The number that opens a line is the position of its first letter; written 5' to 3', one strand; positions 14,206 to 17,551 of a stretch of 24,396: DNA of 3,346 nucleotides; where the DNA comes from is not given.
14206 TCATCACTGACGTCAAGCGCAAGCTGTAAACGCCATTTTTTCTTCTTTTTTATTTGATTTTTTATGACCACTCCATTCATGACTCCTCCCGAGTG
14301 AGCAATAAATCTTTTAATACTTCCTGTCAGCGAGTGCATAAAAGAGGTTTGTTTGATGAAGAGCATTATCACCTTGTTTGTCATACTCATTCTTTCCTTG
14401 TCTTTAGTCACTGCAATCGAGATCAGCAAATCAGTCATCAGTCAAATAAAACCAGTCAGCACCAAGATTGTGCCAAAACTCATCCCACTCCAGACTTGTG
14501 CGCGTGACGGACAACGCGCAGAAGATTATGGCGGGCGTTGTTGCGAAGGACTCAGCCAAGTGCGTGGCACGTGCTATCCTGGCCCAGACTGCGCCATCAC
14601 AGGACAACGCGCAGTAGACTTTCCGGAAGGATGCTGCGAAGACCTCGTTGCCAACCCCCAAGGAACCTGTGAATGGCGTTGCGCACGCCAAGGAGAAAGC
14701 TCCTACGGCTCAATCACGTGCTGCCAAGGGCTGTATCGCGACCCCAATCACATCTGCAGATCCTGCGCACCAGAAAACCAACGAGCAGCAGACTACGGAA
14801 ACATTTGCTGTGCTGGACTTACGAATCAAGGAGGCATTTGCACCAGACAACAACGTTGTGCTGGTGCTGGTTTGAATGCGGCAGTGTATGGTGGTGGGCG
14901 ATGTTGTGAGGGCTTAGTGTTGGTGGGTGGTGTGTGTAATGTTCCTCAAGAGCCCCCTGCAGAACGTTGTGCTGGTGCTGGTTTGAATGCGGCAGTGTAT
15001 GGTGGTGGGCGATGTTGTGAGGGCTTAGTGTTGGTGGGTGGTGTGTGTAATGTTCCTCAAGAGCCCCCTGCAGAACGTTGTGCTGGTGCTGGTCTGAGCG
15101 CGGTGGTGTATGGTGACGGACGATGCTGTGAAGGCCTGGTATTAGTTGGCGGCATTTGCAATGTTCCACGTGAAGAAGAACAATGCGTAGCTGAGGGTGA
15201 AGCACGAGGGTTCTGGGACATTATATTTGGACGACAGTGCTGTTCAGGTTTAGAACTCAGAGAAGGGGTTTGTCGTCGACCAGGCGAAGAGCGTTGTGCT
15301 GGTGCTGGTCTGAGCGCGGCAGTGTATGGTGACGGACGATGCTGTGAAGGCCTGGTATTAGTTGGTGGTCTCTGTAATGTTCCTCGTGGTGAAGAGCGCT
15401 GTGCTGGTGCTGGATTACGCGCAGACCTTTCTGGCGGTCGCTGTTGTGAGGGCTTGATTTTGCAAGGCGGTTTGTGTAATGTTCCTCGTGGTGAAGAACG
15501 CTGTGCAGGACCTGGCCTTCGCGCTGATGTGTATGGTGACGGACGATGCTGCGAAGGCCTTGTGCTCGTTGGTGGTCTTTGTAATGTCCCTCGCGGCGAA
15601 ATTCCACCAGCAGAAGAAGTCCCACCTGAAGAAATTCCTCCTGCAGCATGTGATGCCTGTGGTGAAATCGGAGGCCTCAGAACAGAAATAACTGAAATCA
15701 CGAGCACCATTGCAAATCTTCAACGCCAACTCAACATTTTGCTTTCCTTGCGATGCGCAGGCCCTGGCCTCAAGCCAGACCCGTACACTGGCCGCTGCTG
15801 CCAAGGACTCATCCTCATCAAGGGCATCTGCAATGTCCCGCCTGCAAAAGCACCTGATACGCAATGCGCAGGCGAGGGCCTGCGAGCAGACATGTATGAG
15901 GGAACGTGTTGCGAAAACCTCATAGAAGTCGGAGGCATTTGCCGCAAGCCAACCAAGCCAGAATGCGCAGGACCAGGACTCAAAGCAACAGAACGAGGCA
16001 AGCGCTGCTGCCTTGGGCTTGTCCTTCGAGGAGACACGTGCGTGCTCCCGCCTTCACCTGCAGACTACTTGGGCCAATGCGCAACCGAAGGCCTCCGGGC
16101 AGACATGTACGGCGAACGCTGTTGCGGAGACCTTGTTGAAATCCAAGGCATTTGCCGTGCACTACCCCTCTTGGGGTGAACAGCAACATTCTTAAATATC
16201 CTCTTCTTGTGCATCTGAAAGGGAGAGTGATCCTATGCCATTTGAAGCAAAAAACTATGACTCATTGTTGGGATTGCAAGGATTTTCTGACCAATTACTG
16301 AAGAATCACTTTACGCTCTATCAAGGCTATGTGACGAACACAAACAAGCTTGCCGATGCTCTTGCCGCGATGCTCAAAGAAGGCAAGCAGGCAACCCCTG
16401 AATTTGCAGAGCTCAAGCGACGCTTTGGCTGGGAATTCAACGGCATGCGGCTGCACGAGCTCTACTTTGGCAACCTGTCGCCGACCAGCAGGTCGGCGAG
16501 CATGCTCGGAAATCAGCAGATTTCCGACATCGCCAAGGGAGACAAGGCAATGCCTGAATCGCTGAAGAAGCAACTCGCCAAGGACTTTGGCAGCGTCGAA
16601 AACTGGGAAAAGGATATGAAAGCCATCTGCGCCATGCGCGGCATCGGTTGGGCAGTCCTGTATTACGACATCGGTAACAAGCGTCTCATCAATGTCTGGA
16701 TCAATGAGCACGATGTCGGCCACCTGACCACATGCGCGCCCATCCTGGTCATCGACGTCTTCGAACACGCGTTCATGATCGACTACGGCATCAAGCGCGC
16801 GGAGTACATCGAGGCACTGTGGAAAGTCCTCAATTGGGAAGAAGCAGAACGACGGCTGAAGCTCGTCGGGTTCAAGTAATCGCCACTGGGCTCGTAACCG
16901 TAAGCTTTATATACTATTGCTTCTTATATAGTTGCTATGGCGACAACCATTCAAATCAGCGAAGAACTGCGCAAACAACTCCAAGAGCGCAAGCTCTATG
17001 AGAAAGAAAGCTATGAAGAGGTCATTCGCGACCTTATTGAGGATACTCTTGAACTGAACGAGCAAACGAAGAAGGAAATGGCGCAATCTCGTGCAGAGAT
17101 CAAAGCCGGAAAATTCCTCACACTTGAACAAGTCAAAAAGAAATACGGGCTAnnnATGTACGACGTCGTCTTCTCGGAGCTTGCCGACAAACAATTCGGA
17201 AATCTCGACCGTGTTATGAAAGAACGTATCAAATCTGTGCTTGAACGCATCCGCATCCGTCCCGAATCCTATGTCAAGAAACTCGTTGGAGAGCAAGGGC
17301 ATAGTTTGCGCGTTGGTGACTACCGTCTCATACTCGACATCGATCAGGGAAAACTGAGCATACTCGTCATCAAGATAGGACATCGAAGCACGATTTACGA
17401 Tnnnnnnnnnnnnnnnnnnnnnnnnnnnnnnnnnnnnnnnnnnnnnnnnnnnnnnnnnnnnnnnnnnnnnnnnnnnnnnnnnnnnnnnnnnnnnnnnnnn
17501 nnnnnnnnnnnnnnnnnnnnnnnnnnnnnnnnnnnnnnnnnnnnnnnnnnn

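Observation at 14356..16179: Secreted archaeal protein made of 15 disulfide-type micro-modules around a coiled coil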

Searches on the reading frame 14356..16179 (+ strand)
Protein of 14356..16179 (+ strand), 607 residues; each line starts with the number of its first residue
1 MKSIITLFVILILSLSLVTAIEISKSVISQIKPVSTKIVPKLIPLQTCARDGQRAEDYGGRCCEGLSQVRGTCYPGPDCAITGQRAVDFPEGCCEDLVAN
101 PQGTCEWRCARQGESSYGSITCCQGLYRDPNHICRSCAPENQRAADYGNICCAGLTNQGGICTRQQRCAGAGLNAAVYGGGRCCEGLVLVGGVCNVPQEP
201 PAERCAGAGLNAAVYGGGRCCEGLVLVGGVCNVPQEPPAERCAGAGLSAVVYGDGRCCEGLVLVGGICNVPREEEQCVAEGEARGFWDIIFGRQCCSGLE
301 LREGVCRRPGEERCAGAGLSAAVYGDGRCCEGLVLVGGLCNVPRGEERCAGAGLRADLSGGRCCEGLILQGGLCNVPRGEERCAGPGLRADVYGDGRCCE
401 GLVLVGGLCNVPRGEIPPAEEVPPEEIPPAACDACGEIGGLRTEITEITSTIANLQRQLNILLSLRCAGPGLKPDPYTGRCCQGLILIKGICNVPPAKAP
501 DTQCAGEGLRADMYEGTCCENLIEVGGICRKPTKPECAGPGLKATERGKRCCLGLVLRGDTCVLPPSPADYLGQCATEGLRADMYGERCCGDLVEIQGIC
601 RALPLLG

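Call 4: search_protein_families(library=pfam, proteins=[window:14356-16176:+], max_evalue=10)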
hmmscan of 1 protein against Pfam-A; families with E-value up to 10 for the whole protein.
window:14356-16176:+ (607 aa): 1 family
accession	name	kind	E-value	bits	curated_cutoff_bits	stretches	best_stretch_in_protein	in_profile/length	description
PF23920.1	DUF7259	-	7.7e-05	22.9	27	1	160-183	29-52/77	Domain of unknown function (DUF7259)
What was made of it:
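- On Pfam DUF7259 (PF23920): 22.9 bits, covering profile positions 29-52 of 77 only (call 4).
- Closest known: Hevein / CBM18 and other small disulfide-rich lectin domains. Different: No Chitin_bind_1 hit even at E of 10 or lower (call 4).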

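Call 5: search_protein_families(library=ncbifam, proteins=[window:14356-16176:+], max_evalue=10)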
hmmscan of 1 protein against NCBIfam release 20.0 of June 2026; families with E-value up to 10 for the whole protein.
window:14356-16176:+ (607 aa): 0 families

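Call 6: search_solved_structures(query=window:14356-16176:+, max_evalue=10, show_alignments=2)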
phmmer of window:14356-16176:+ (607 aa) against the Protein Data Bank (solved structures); distinct sequences matched with E-value up to 10: 1.
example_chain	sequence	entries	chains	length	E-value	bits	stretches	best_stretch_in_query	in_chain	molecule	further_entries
6vy1_A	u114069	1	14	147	0.7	11.3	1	435-472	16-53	Prefoldin subunit alpha 2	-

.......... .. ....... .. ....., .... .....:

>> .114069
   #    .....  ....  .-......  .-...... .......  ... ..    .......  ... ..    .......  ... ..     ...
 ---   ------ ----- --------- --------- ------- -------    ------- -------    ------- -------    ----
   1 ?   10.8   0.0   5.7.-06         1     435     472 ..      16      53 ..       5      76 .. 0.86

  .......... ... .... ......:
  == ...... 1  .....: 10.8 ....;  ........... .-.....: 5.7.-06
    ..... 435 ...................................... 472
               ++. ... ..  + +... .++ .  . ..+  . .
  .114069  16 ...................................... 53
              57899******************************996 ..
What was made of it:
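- On COMP/thrombospondin-type disulfide-locked coiled coil: No PDB or Pfam hit to COMP, EGF or TSP families (calls 4, 6).
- Closest known: COMP / thrombospondin-type matricellular architecture. Different: No sequence homology beyond the pentapeptide (call 6).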

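Call 8: find_homologous_proteins(query=window:14356-16176:+, max_evalue=0.001)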
Query window:14356-16176:+ (607 aa): 3 proteins with E <= 0.001 among 8000 candidates.
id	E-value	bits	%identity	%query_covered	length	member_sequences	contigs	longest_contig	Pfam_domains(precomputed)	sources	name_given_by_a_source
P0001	2.6e-5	41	68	7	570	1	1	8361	-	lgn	-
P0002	9.0e-5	39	53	7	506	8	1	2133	PF01471.24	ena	-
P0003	3.6e-4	37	66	6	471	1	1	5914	-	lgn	-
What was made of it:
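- Tried and rejected: The full protein gave only 3 single-module hits (call 8).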

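Call 12: find_encoding_contigs(protein=window:14356-16179:+, flank=10000, max_places=6)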
Protein window:14356-16179:+ (607 aa): no gene with exactly this product is on record in the collection.

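Call 18: search_protein_families(library=pfam, proteins=[P0001, P0002, P0003], max_evalue=1)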
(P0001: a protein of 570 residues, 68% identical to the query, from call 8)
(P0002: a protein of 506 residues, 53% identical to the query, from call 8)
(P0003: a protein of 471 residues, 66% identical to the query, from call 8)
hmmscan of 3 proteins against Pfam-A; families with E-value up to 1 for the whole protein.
P0001 (570 aa): 3 families
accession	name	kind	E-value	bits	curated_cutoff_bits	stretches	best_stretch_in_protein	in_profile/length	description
PF07127.16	Nodulin_late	-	4.8e-05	24.1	30.4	2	317-347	22-53/54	Late nodulin domain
PF04138.20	GtrA_DPMS_TM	-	0.045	14.4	26.1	0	51-112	31-91/117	GtrA/DPMS, transmembrane domain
PF25352.1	PH_ULP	-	0.25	11.8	27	1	278-346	26-95/120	Ubiquitin-like protease PH domain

P0002 (506 aa): 7 families
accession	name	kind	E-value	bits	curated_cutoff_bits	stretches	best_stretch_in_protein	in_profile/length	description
PF01471.23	PG_binding_1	-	1.5e-07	31.9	23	1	108-157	3-50/57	Putative peptidoglycan binding domain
PF10342.15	Kre9_KNH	-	0.0038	18.4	24.6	0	372-409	42-80/94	Kre9/KNH-like N-terminal Ig-like domain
PF09374.15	PG_binding_3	-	0.049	14.3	24.6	0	110-147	3-36/76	Predicted Peptidoglycan domain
PF14282.11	FlxA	-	0.097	13.2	26.3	1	22-60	3-39/101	FlxA-like protein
PF25802.1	WWC1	-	0.2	12.1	27.8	1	31-64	4-37/135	WWC1-like, helical hairpin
PF04899.17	MbeD_MobD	-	0.23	12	21.6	1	30-59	41-70/70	MbeD/MobD like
PF15418.12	DUF4625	-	0.32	11.7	27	0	387-412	95-120/131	Domain of unknown function (DUF4625)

P0003 (471 aa): 1 family
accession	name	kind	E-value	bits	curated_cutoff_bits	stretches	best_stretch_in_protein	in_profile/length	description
PF15240.11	Pro-rich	-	0.13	13.1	30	1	151-204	119-171/175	Proline-rich protein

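Call 78: search_protein_families(library=phrogs, proteins=[window:14356-16176:+], max_evalue=0.01)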
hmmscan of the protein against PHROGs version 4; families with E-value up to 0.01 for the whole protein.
window:14356-16176:+ (607 aa): 0 families

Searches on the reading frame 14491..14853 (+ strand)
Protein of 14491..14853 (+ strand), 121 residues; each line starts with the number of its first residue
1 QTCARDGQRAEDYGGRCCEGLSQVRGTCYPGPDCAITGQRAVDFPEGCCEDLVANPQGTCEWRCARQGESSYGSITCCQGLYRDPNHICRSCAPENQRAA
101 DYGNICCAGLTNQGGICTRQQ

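Call 18: search_protein_families(library=pfam, proteins=[window:14491-14853:+], max_evalue=1)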
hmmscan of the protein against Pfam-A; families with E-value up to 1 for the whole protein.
window:14491-14853:+ (121 aa): 1 family
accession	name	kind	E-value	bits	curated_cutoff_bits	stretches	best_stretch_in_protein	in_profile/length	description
PF05980.17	Toxin_7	-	0.099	13.3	27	1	91-111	1-22/34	Toxin 7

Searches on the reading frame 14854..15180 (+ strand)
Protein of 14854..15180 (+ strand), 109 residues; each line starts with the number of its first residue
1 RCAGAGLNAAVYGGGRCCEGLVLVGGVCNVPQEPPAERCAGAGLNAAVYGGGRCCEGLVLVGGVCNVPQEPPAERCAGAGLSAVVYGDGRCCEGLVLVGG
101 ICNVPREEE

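Call 18: search_protein_families(library=pfam, proteins=[window:14854-15180:+], max_evalue=1)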
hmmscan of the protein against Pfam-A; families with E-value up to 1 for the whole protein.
window:14854-15180:+ (109 aa): 1 family
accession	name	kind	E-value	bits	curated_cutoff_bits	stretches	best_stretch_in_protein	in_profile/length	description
PF23920.1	DUF7259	-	0.0095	16.2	27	0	35-54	33-52/77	Domain of unknown function (DUF7259)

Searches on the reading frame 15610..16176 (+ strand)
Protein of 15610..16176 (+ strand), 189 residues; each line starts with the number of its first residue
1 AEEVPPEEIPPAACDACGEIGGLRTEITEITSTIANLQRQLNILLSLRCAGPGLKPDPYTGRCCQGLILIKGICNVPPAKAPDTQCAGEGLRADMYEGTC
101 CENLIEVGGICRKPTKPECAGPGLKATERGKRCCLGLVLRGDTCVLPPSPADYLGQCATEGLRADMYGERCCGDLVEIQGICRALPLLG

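Call 49: find_homologous_proteins(query=window:15610-16176:+, max_evalue=0.01)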
Query window:15610-16176:+: 177 candidates shared short words with the query, none scored E <= 0.01.

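Call 51: find_related_loci(query=window:15610-16176:+, collection=metagenome_contigs, flank=8000)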
Query window:15610-16176:+ (189 aa) in metagenome_contigs; peptide patterns used: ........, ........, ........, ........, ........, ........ (x = any residue, [..] = any of these).
388 stretches matched a pattern, but none encodes a relative of the query by tblastn (E <= 1e-3).
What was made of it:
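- Tried and rejected: A metagenome scan with the C-terminal unit found nothing (call 51).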

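Call 66: predict_structure(alignment_id=A6)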
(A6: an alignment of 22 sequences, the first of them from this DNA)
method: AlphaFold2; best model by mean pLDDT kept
length: 189 residues; sequences in the alignment: 22
mean_pLDDT: 72.8   pTM: 0.29
mean pLDDT of the five models: 72.8, 70.4, 70.4, 69.4, 67.9
residues with pLDDT >= 90: 6; 70-90: 121; 50-70: 59; < 50: 3
segments of 3 or more residues with pLDDT < 50: none
pLDDT, mean of each block of 10 residues (from residue 1): 57 69 87 86 70 79 76 73 67 74 74 67 68 73 71 67 74 82 68
secondary structure, 60 per line:
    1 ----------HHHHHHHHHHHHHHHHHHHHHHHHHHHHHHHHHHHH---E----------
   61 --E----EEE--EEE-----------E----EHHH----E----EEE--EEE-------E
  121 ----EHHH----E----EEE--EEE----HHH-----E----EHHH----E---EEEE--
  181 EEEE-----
elements in order: H11-46 E68-70 E73-75 E105-107 E110-112 E138-140 E143-145 E175-178 E181-184
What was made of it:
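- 15661..15753 (+): Amphipathic heptad helix, aa 436-466, a putative coiled coil of four heptads. AlphaFold predicts a helix over aa 429-464 with core pLDDT about 86 (call 66).
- On COMP/thrombospondin-type disulfide-locked coiled coil: The helix is predicted at pLDDT about 86 (call 66).
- Checked: AlphaFold predicts a helix over aa 429-464. pLDDT is about 86 in its core and lower (57-69) over the CDAC end (call 66).
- The same mini-fold recurs four times in the larger model, whose pTM of 0.29 indicates flexible linkage (call 66). The helix is short, three Gly (G436, G439, G440) lie at its N-terminal end, and the CDAC region has lower confidence (pLDDT 57-69; call 66). The pTM of 0.29 suggests flexible rather than rigid linkage (call 66).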

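Call 80: search_protein_families(library=pfam, alignment_id=A6, max_evalue=1)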
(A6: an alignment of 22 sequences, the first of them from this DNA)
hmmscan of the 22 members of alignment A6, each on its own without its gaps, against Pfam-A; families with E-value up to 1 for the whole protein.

A. member 1, seq(189 aa): 1 family
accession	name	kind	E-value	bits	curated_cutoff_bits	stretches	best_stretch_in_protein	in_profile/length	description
PF07621.16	DUF1582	-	0.083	13.1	25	0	111-126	12-27/29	Protein of unknown function (DUF1582)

B. families by the number of members that match (of 22 scanned): 6 families
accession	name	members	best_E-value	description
PF05980.17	Toxin_7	7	0.00058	Toxin 7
PF23920.1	DUF7259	6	0.00019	Domain of unknown function (DUF7259)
PF16698.10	ADAM17_MPD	3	0.0055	Membrane-proximal domain, switch, for ADAM17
PF07621.16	DUF1582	1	0.083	Protein of unknown function (DUF1582)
PF00234.27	Tryp_alpha_amyl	1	0.089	Protease inhibitor/seed storage/LTP family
PF08182.16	Pedibin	1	0.29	Pedibin/Hym-346 family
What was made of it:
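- On Pfam DUF7259 (PF23920): Six of 22 family segments give sub-threshold hits (call 80).
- On Pfam Toxin_7 (PF05980): The best E among 22 segments is 5.8e-4 (call 80).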

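Call 84: fold_search(model_id=the predicted structure, library=pdb)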
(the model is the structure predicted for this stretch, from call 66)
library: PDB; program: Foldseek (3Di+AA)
matches with E <= 10: 129; with E <= 0.001: 0
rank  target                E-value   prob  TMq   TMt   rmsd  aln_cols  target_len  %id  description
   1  5irx_E                6.9e-02  0.54  0.16  0.34  11.7        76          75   24  Structure of TRPV1 in complex with DkTx and RTX, determined in lipid nanodisc (released 2016-05-25)
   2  8e1z_B                6.9e-02  0.18  0.20  0.22  10.2       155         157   15  Crystal structure of Plasmodium falciparum ookinete surface antigen Pfs28 (released 2022-11-30)
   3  8e1z_A                3.3e-01  0.08  0.19  0.21   9.5       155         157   15  Crystal structure of Plasmodium falciparum ookinete surface antigen Pfs28 (released 2022-11-30)
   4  6cuc_MODEL_1_A        4.0e-01  0.15  0.13  0.28   9.4        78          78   22  Solution structure of double knot toxin (DkTx) (released 2019-03-27)
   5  2n8f_MODEL_1_A        4.3e-01  0.13  0.15  0.26   7.9        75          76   25  Chemical shift assignments and structure calculation of spider toxin pi-hexatoxin-Hi1a (released 2016-10-19)
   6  8ezl_A                4.3e-01  0.11  0.22  0.22  11.5       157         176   17  Pfs25 in complex with transmission-reducing antibody AS01-50 (released 2023-08-16)
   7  6b0a_A                4.9e-01  0.10  0.21  0.23  10.2       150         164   13  Crystal structure of Pfs25 in complex with the transmission blocking antibody 1269 (released 2017-11-15)
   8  1z1y_B                5.2e-01  0.04  0.12  0.13  12.2       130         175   18  Crystal structure of Methylated Pvs25, an ookinete protein from Plasmodium vivax (released 2005-12-06)
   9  1z3g_A                6.3e-01  0.04  0.13  0.14  11.9       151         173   15  Crystal structure of complex between Pvs25 and Fab fragment of malaria transmission blocking antibody 2A8 (released 2005-12-06)
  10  1z1y_A                7.7e-01  0.04  0.12  0.13  12.3       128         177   19  Crystal structure of Methylated Pvs25, an ookinete protein from Plasmodium vivax (released 2005-12-06)
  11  5wb7_B                8.2e-01  0.02  0.11  0.06  17.2       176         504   16  Crystal structure of the epidermal growth factor receptor extracellular region in complex with epiregulin (released 2017-10-18)
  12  5cus_C                1.0e+00  0.05  0.17  0.08  14.8       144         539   15  Crystal Structure of sErbB3-Fab3379 Complex (released 2015-10-14)
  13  7d2t_B                1.1e+00  0.04  0.13  0.17  13.3       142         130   11  Crystal structure of Rsu1/PINCH1_LIM45C complex (released 2021-02-24)
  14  4kfz_A                1.2e+00  0.03  0.13  0.14  12.6       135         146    9  Crystal structure of LMO2 and anti-LMO2 VH complex (released 2014-01-22)
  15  6phc_I                1.4e+00  0.07  0.22  0.24   9.7       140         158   15  Pfs25 in complex with the human transmission blocking antibody 2544 (released 2019-10-02)
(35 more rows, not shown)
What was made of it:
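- Closest known: Inhibitor cystine knot. Same: Tandem modules resemble DkTx (call 84).
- For the tandem model they are double-knot toxin and EGF arrays (call 84). The tandem model weakly resembles EGF arrays such as Pfs25/28 (call 84). Weak LIM-domain (zinc) matches appear among the tandem-model hits (call 84).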

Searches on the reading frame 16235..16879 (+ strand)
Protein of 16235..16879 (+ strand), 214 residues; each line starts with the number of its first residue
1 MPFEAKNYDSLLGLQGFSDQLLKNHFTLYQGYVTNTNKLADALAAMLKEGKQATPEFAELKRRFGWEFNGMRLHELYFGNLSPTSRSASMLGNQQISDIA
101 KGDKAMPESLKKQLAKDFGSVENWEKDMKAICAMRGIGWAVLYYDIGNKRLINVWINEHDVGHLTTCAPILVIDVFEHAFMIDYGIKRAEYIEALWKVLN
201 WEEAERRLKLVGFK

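Call 9: search_protein_families(library=pfam, proteins=[window:16235-16876:+], max_evalue=0.001)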
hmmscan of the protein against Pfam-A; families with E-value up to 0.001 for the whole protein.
window:16235-16876:+ (214 aa): 2 families
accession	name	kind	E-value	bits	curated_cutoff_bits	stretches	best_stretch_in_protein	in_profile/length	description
PF02777.23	Sod_Fe_C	-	2e-27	95.6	20.9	1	109-207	4-102/102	Iron/manganese superoxide dismutases, C-terminal domain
PF00081.27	Sod_Fe_N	-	0.00065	20.6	27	0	18-82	19-82/82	Iron/manganese superoxide dismutases, alpha-hairpin domain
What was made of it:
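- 16235..16879 (+): Neighbouring Fe/Mn superoxide dismutase, given as context because it implies oxygen exposure. PF02777, E 2e-27 (call 9).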

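Call 14: find_encoding_contigs(protein=window:16235-16879:+, flank=10000, max_places=4)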
Protein window:16235-16879:+ (214 aa): no gene with exactly this product is on record in the collection.
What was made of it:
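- Tried and rejected: Exact-sequence look-ups of the target and of its SOD neighbour found no record (calls 12, 14).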

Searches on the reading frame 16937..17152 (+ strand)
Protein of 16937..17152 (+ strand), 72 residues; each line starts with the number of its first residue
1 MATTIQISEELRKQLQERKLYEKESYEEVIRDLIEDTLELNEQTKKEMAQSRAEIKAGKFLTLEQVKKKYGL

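Call 9: search_protein_families(library=pfam, proteins=[window:16937-17152:+], max_evalue=0.001)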
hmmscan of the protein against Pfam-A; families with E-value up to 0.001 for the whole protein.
window:16937-17152:+ (72 aa): 2 families
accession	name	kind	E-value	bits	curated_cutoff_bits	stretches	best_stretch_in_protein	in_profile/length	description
PF02697.20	VAPB_antitox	-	4.4e-06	27.8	27.9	1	4-55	2-52/69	Putative antitoxin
PF24434.1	DUF7557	-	8.6e-06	25.5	25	1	3-34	2-32/45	Family of unknown function (DUF7557)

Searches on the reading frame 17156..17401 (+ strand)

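Call 9: search_protein_families(library=pfam, proteins=[window:17156-17401:+], max_evalue=0.001)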
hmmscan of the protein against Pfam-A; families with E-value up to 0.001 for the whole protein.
window:17156-17401:+ (82 aa): 1 family
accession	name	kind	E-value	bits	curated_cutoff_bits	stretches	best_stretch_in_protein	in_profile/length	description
PF05016.21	ParE_toxin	-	4.5e-07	30.8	23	1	5-81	2-89/89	ParE toxin of type II toxin-antitoxin system, parDE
